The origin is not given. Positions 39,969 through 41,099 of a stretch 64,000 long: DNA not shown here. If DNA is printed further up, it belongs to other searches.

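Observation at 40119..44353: Convergent, 3'-overlapping acyl-CoA-type desaturase and B12-dependent radical SAM gene, with a large polytopic membrane protein divergent from the rSAM gene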

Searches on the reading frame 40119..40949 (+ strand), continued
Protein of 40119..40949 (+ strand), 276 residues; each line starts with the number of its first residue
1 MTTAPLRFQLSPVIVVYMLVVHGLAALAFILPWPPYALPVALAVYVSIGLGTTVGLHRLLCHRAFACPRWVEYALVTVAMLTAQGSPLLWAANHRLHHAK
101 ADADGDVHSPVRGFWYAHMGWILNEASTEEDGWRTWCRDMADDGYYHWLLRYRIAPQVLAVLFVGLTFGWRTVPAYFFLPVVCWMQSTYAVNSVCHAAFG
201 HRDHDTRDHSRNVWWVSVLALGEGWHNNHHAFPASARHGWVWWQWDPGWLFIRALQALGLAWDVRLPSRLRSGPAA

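Call 68: find_encoding_contigs(protein=P0217, flank=7000, max_places=2)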
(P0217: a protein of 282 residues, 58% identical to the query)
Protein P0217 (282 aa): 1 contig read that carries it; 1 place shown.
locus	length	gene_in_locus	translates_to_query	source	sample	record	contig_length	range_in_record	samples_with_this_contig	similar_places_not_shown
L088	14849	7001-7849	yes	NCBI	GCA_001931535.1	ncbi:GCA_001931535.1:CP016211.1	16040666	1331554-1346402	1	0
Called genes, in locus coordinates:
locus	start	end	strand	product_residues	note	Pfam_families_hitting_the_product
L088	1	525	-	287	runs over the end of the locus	-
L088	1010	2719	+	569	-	-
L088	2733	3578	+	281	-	-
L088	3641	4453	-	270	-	PF00106:adh_short, PF08659:KR, PF13561:adh_short_C2, PF08643:DUF1776 (weak)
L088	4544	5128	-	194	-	PF00440:TetR_N, PF16295:TetR_C_10 (weak), PF22604:TetR_HI_0893_C (weak)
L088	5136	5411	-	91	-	-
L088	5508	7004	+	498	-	PF04055:Radical_SAM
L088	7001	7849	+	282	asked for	PF00487:FA_desaturase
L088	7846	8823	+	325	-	PF00561:Abhydrolase_1, PF12146:Hydrolase_4, PF12697:Abhydrolase_6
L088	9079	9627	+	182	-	-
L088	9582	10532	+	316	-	-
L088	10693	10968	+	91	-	-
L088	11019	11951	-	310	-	PF02558:ApbA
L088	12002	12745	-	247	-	PF00440:TetR_N, PF16859:TetR_C_11 (weak)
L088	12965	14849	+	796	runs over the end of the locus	PF14361:RsbRD_N, PF01590:GAF, PF13185:GAF_2, PF08448:PAS_4, PF00989:PAS, PF08448:PAS_4, PF13426:PAS_9, PF00512:HisKA, +6 more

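Call 69: find_encoding_contigs(protein=P0179, flank=7000, max_places=2)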
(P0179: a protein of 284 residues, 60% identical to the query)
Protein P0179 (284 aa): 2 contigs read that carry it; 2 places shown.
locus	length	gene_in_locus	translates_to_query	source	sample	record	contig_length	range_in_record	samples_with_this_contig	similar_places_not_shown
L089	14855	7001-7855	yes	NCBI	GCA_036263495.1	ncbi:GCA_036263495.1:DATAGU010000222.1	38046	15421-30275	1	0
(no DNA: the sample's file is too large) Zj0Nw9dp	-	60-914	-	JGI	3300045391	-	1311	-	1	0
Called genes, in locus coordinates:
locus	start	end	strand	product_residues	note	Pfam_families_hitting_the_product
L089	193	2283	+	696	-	PF08495:FIST, PF10442:FIST_C, PF00211:Guanylate_cyc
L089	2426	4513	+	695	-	PF08495:FIST, PF10442:FIST_C, PF00211:Guanylate_cyc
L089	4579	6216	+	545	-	PF00069:Pkinase, PF07714:PK_Tyr_Ser-Thr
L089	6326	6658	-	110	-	PF04828:GFA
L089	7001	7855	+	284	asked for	PF00487:FA_desaturase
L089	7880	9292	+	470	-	PF04055:Radical_SAM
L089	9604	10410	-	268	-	-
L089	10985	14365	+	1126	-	PF13289:SIR2_2, PF13424:TPR_12 (faint), PF17874:TPR_MalT (faint)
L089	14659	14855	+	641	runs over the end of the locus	PF07719:TPR_2 (faint), PF13424:TPR_12 (weak), PF17874:TPR_MalT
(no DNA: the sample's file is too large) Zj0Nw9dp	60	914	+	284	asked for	PF00487:FA_desaturase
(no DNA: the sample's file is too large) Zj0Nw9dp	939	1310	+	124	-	?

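Call 70: find_encoding_contigs(protein=P0237, flank=7000, max_places=2)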
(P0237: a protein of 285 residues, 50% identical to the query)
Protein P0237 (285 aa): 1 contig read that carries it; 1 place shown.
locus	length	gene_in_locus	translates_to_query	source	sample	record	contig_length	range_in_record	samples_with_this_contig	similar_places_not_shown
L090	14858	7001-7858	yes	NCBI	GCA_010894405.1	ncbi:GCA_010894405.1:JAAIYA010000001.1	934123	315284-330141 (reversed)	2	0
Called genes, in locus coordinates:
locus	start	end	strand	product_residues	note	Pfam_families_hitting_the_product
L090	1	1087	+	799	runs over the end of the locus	PF00884:Sulfatase, PF16347:SGSH_C (weak)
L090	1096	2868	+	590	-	PF00916:Sulfate_transp, PF01740:STAS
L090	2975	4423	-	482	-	PF01565:FAD_binding_4, PF09265:Cytokin-bind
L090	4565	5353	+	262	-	PF14234:DUF4336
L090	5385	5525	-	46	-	-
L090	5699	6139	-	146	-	-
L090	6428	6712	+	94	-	-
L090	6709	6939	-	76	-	-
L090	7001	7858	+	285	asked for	PF00487:FA_desaturase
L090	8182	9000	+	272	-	PF03372:Exo_endo_phos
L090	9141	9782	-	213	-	PF13409:GST_N_2 (weak)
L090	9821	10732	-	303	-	PF01734:Patatin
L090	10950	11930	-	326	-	PF00248:Aldo_ket_red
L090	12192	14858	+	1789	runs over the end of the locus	PF00501:AMP-binding, PF23024:AMP-dom_DIP2-like, PF00550:PP-binding, PF00668:Condensation, PF00501:AMP-binding, PF13193:AMP-binding_C (weak), PF00550:PP-binding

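Call 72: search_protein_families(library=ncbifam, proteins=[L087:8076-8927:+, L088:7846-8823:+, L087:4739-5470:+, L085:2794-4380:+, L085:4411-6969:+, L085:1726-2685:+], max_evalue=0.00001)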
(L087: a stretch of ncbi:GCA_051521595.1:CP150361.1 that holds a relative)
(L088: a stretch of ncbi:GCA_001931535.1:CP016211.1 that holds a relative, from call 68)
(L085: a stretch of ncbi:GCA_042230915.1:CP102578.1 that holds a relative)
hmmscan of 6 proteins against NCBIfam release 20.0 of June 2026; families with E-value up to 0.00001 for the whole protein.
L087:8076-8927:+ (283 aa): 14 families
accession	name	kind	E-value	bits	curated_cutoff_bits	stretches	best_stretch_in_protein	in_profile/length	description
NF011457.0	PRK14875.1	equivalog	9.2e-19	67.6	307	1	44-145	128-230/372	acetoin dehydrogenase dihydrolipoyllysine-residue acetyltransferase subunit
TIGR01738.1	bioH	equivalog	3.4e-18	66.2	206.95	1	44-147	1-99/245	pimeloyl-ACP methyl ester esterase BioH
NF051488.1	bifunc_PcaDC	exception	5e-13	48.9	390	1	52-280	15-246/375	bifunctional 3-oxoadipate enol-lactonase/4-carboxymuconolactone decarboxylase PcaDC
TIGR03695.1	menH_SHCHC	equivalog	1.6e-12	47.4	208.55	1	48-142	3-100/252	2-succinyl-6-hydroxy-2,4-cyclohexadiene-1-carboxylate synthase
TIGR02427.1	protocat_pcaD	equivalog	1.2e-11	44.5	255.85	1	62-145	28-112/251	3-oxoadipate enol-lactonase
NF051487.1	bifunc_PcaCD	exception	6.3e-11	42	430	1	46-143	171-268/413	bifunctional 4-carboxymuconolactone decarboxylase/3-oxoadipate enol-lactonase PcaCD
TIGR03056.1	bchO_mg_che_rel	equivalog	8.4e-11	41.4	172.55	1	44-149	28-131/278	alpha/beta fold hydrolase BchO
NF002938.0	PRK03592.1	equivalog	1.5e-10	40.9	241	1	43-221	27-193/298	haloalkane dehalogenase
NF050089.1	i_nPHAscl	equivalog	1.6e-10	40.5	300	1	43-147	14-118/288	intracellular short-chain-length polyhydroxyalkanoate depolymerase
NF008340.0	PRK11126.1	equivalog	2.4e-08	33.5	261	1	46-141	13-107/255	2-succinyl-6-hydroxy-2,4-cyclohexadiene-1-carboxylate synthase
NF004514.1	PRK05855.1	equivalog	2.5e-08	33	455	0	46-132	21-110/578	SDR family oxidoreductase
NF007674.0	PRK10349.1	equivalog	1.3e-07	31.5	449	1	43-145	9-106/256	pimeloyl-ACP methyl ester esterase BioH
NF045632.1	hydroxlase_HsaD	equivalog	9.8e-07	28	400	1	47-145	34-136/290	4,5:9,10-diseco-3-hydroxy-5,9,17-trioxoandrosta-1(10),2-diene-4-oate hydrolase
NF002043.0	PRK00870.1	subfamily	2.1e-06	27.4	265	1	48-160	47-162/302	haloalkane dehalogenase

L088:7846-8823:+ (325 aa): 19 families
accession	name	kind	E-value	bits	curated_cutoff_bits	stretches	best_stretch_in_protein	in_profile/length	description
NF011457.0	PRK14875.1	equivalog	5.6e-30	104.5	307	2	30-147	114-232/372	acetoin dehydrogenase dihydrolipoyllysine-residue acetyltransferase subunit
TIGR03695.1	menH_SHCHC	equivalog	2.8e-18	66.3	208.55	1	47-145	2-103/252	2-succinyl-6-hydroxy-2,4-cyclohexadiene-1-carboxylate synthase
TIGR01738.1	bioH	equivalog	2.3e-17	63.4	206.95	1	45-145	1-97/245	pimeloyl-ACP methyl ester esterase BioH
NF051488.1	bifunc_PcaDC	exception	2.5e-17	63.1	390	1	45-146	8-111/375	bifunctional 3-oxoadipate enol-lactonase/4-carboxymuconolactone decarboxylase PcaDC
NF002938.0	PRK03592.1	equivalog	1.6e-16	60.5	241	1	33-176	17-159/298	haloalkane dehalogenase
NF050089.1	i_nPHAscl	equivalog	3.6e-16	59.1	300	1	35-145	6-116/288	intracellular short-chain-length polyhydroxyalkanoate depolymerase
NF051487.1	bifunc_PcaCD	exception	1.1e-15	57.7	430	1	47-144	172-269/413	bifunctional 4-carboxymuconolactone decarboxylase/3-oxoadipate enol-lactonase PcaCD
TIGR02427.1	protocat_pcaD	equivalog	2.4e-15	56.6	255.85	1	47-147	13-113/251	3-oxoadipate enol-lactonase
TIGR03056.1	bchO_mg_che_rel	equivalog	5.8e-14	51.8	172.55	1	43-148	23-130/278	alpha/beta fold hydrolase BchO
NF045632.1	hydroxlase_HsaD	equivalog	1.2e-13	50.7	400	1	45-313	32-288/290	4,5:9,10-diseco-3-hydroxy-5,9,17-trioxoandrosta-1(10),2-diene-4-oate hydrolase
TIGR03611.1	RutD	equivalog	9.3e-13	48.1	238.5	1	46-145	12-112/258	pyrimidine utilization protein D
NF008340.0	PRK11126.1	equivalog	2.5e-12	46.6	261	1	46-142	13-108/255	2-succinyl-6-hydroxy-2,4-cyclohexadiene-1-carboxylate synthase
TIGR03343.1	biphenyl_bphD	equivalog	5e-12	45.6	462.15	0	38-147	22-135/282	2-hydroxy-6-oxo-6-phenylhexa-2,4-dienoate hydrolase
NF052614.1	AB_fold_OlsI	equivalog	1e-10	41.6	385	1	48-147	18-123/272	ornithine lipid biosynthesis O-acyltransferase OlsI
NF002043.0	PRK00870.1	subfamily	6.4e-10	38.9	265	1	38-149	36-151/302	haloalkane dehalogenase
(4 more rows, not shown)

L087:4739-5470:+ (243 aa): 3 families
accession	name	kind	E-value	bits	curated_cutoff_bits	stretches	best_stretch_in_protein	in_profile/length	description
NF033192.3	CPBP_JDVT_MrtJ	equivalog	3.2e-07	30.9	75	1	156-236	9-94/98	JDVT-CTERM system glutamic-type intramembrane protease MrtJ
NF041647.1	ABC_perm_CPBP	equivalog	3.2e-06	26.2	435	1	36-238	430-631/636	ABC transporter permease subunit/CPBP intramembrane protease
NF040589.1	CPBP_Synerg_MrtS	equivalog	7.5e-06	26.2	130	1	157-232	85-158/170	Synerg-CTERM system glutamic-type intramembrane protease MrtS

L085:2794-4380:+ (528 aa): 4 families
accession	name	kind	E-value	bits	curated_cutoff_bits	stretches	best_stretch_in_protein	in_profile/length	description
TIGR00387.1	glcD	equivalog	3.5e-33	115.1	567.9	2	91-292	1-201/413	glycolate oxidase subunit GlcD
NF008408.0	PRK11230.1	equivalog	6.6e-19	67.7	897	1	88-293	56-259/499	glycolate oxidase subunit GlcD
NF049975.1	2HglutDHaseYdiJ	equivalog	1.3e-10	39.7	1350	0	87-211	51-174/1018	D-2-hydroxyglutarate dehydrogenase YdiJ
NF008439.0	PRK11282.1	equivalog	6.4e-07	28.5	284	0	158-299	64-207/358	glycolate oxidase subunit GlcE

L085:4411-6969:+ (852 aa): 26 families (the best 25 are shown)
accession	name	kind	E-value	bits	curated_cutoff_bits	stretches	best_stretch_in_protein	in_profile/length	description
NF008899.0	PRK12266.1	equivalog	2.4e-81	273.7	360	1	17-485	6-492/508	glycerol-3-phosphate dehydrogenase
NF009906.0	PRK13369.1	equivalog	2.3e-78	264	352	1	17-486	6-492/502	glycerol-3-phosphate dehydrogenase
NF033461.1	glycerol3P_ox_1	equivalog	3.9e-68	230.2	840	1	8-343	9-354/607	type 1 glycerol-3-phosphate oxidase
TIGR03377.1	glycerol3P_GlpA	equivalog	5.2e-47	160.6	552.8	1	19-475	1-457/530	anaerobic glycerol-3-phosphate dehydrogenase subunit GlpA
NF008313.0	PRK11101.1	equivalog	9.7e-39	133.3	425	1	19-474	10-466/548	anaerobic glycerol-3-phosphate dehydrogenase subunit A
NF011457.0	PRK14875.1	equivalog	3.6e-25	88.7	307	2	549-670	110-232/372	acetoin dehydrogenase dihydrolipoyllysine-residue acetyltransferase subunit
NF051488.1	bifunc_PcaDC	exception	9.9e-19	67.7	390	2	569-669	11-111/375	bifunctional 3-oxoadipate enol-lactonase/4-carboxymuconolactone decarboxylase PcaDC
TIGR02427.1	protocat_pcaD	equivalog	1.6e-16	60.5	255.85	1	562-670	3-113/251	3-oxoadipate enol-lactonase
TIGR01738.1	bioH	equivalog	4.8e-15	55.8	206.95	1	570-668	3-97/245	pimeloyl-ACP methyl ester esterase BioH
NF002938.0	PRK03592.1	equivalog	9.2e-15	54.7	241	1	545-697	6-157/298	haloalkane dehalogenase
TIGR03695.1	menH_SHCHC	equivalog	1.5e-14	54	208.55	1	570-668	2-103/252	2-succinyl-6-hydroxy-2,4-cyclohexadiene-1-carboxylate synthase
NF051487.1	bifunc_PcaCD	exception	2.6e-14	53.1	430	1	570-668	172-270/413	bifunctional 4-carboxymuconolactone decarboxylase/3-oxoadipate enol-lactonase PcaCD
NF045632.1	hydroxlase_HsaD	equivalog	7.3e-13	48.1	400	1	549-830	12-282/290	4,5:9,10-diseco-3-hydroxy-5,9,17-trioxoandrosta-1(10),2-diene-4-oate hydrolase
NF033460.1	glycerol3P_ox_II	equivalog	5.8e-12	45.4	460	0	19-67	3-52/361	type 2 glycerol-3-phosphate oxidase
NF050089.1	i_nPHAscl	equivalog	1.1e-11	44.4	300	1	558-669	6-117/288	intracellular short-chain-length polyhydroxyalkanoate depolymerase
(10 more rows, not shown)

L085:1726-2685:+ (319 aa): 0 families

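Call 76: search_protein_families(library=pfam, proteins=[L087:3917-4516:+, L085:1726-2685:+, L088:9079-9627:+, L088:9582-10532:+, L086:10930-11433:+], max_evalue=0.001)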
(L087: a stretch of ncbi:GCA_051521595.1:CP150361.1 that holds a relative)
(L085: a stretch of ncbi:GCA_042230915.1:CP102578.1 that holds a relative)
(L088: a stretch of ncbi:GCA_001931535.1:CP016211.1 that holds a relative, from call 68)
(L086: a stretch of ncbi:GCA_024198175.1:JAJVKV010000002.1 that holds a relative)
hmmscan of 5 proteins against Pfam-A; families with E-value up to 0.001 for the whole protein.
L087:3917-4516:+ (199 aa): 1 family
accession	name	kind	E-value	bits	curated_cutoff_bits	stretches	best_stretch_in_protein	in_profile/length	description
PF03992.22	ABM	-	2.1e-06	28.2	23.1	1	90-159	5-76/78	Antibiotic biosynthesis monooxygenase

L085:1726-2685:+ (319 aa): 0 families

L088:9079-9627:+ (182 aa): 0 families

L088:9582-10532:+ (316 aa): 0 families

L086:10930-11433:+ (167 aa): 4 families
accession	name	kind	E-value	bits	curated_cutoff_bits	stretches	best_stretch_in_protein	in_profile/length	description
PF00583.31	Acetyltransf_1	-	1.1e-13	51.9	20.7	1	39-142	18-115/116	Acetyltransferase (GNAT) family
PF13508.13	Acetyltransf_7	-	2e-09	38.1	27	1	67-142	12-81/84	Acetyltransferase (GNAT) domain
PF08445.16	FR47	-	1e-06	29.1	22.1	1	90-151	24-85/86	FR47-like protein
PF13673.13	Acetyltransf_10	-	0.00016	22.1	23.6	1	86-143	52-107/128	Acetyltransferase (GNAT) domain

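Call 79: search_solved_structures(query=window:40119-40949:+, max_evalue=0.001, show_alignments=1)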
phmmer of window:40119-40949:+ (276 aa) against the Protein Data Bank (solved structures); distinct sequences matched with E-value up to 0.001: 2.
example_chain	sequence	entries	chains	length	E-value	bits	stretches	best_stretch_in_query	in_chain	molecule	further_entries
4ymk_A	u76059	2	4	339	8.8e-28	100.7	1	12-268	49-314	Acyl-CoA desaturase 1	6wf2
4zyo_A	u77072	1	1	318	6e-25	91.4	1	23-268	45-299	Acyl-CoA desaturase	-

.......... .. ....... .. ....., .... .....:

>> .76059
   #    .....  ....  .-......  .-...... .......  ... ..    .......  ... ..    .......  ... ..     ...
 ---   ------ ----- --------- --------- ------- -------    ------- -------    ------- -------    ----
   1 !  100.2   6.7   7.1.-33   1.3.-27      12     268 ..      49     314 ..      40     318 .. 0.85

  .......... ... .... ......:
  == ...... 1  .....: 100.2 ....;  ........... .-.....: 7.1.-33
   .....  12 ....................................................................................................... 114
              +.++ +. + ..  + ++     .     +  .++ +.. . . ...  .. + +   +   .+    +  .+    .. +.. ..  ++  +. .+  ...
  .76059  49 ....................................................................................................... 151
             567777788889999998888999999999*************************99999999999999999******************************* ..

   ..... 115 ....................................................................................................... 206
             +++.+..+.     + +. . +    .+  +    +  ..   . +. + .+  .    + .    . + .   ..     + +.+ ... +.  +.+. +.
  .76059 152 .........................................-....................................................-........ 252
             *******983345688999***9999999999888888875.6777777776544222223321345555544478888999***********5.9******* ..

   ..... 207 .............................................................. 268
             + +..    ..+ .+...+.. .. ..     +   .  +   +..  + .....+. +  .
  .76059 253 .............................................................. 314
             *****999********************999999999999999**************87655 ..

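Call 81: search_protein_families(library=padloc, proteins=[window:40119-40949:+, L087:4739-5470:+], max_evalue=0.001)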
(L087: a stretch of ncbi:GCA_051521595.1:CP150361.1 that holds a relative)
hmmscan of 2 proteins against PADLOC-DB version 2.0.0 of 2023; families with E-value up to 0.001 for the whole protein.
window:40119-40949:+ (276 aa): 0 families

L087:4739-5470:+ (243 aa): 0 families
